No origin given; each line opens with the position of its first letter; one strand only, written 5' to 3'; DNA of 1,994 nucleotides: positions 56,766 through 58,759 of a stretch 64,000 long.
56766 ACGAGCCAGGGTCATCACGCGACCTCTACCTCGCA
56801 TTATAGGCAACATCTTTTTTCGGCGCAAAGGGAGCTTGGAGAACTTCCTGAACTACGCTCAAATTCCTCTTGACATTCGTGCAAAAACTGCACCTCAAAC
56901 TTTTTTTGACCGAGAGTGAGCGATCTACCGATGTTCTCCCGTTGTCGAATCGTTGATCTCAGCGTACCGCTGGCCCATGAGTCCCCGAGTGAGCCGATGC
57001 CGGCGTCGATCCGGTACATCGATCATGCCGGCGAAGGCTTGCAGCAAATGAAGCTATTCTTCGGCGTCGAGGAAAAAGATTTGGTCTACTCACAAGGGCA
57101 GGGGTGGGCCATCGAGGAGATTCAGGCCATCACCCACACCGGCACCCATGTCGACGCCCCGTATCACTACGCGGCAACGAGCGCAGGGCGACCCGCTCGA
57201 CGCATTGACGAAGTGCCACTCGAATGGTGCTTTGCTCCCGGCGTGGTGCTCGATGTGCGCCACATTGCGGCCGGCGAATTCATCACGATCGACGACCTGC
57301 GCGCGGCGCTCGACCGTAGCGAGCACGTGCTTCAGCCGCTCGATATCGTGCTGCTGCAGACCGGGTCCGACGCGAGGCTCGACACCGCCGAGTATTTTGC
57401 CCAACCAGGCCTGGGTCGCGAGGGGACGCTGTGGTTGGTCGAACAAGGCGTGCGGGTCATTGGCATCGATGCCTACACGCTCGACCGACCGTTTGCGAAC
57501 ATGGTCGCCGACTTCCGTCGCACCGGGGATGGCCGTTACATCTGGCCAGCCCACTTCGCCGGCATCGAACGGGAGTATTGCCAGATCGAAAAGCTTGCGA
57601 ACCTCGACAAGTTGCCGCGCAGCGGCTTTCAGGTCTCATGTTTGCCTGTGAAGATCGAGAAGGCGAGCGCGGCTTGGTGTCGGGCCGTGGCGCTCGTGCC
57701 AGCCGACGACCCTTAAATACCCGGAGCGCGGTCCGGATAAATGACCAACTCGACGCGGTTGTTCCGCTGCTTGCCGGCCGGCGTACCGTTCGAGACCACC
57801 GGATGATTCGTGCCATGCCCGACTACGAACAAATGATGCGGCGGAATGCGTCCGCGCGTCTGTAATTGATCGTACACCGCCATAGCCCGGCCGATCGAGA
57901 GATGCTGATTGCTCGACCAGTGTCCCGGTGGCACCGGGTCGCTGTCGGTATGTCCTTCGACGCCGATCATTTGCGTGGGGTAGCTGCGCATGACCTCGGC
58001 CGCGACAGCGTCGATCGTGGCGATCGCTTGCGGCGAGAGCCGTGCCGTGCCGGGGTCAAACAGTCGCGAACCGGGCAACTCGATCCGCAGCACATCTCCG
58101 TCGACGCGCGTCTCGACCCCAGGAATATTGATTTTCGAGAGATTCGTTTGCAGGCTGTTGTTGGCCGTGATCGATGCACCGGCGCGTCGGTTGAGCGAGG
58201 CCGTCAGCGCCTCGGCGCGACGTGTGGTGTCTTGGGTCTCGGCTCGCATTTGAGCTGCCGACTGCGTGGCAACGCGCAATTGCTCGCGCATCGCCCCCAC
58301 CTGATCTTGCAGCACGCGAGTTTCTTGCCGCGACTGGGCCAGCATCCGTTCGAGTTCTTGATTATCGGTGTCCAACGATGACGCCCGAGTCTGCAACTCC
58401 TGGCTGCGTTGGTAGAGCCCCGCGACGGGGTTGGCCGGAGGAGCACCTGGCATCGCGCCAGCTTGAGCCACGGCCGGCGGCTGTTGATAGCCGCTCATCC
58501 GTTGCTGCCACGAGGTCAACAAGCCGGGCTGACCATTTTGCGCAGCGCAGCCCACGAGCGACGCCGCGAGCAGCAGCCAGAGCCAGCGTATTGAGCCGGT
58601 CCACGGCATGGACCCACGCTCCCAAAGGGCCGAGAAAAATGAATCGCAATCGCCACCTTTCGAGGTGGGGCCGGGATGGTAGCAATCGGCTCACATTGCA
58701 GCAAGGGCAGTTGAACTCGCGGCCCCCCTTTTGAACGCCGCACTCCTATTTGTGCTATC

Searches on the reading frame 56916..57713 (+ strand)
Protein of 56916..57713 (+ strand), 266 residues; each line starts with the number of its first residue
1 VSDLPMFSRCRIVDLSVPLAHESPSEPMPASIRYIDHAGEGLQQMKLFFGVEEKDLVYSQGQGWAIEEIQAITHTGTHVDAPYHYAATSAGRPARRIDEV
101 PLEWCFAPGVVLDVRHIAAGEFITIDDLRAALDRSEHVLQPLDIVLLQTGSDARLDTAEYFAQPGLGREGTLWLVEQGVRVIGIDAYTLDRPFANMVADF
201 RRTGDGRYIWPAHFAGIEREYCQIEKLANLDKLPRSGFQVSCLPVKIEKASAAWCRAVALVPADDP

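Call 70: search_protein_families(library=pfam, proteins=[window:56916-57713:+], max_evalue=0.00001)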
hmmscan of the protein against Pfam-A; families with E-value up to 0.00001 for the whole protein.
window:56916-57713:+ (266 aa): 1 family
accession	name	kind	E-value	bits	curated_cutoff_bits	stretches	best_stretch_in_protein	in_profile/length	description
PF04199.19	Cyclase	-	1.2e-37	129.8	23.1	1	13-191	1-142/142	Putative cyclase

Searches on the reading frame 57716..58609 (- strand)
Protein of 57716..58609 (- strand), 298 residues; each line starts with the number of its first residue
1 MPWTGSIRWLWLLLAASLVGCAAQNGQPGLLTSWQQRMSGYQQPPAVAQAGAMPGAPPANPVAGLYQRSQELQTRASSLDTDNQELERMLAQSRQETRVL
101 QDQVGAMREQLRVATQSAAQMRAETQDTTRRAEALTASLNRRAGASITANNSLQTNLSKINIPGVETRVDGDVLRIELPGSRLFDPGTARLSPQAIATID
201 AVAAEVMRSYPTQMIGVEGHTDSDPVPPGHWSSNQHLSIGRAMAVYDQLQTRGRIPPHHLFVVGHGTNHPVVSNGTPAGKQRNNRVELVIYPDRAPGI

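Call 70: search_protein_families(library=pfam, proteins=[window:57716-58609:-], max_evalue=0.00001)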
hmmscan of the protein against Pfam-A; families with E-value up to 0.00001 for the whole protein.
window:57716-58609:- (298 aa): 1 family
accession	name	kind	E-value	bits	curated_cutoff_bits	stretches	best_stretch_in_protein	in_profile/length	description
PF00691.25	OmpA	-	3.5e-17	63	27.2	1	183-283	1-97/98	OmpA family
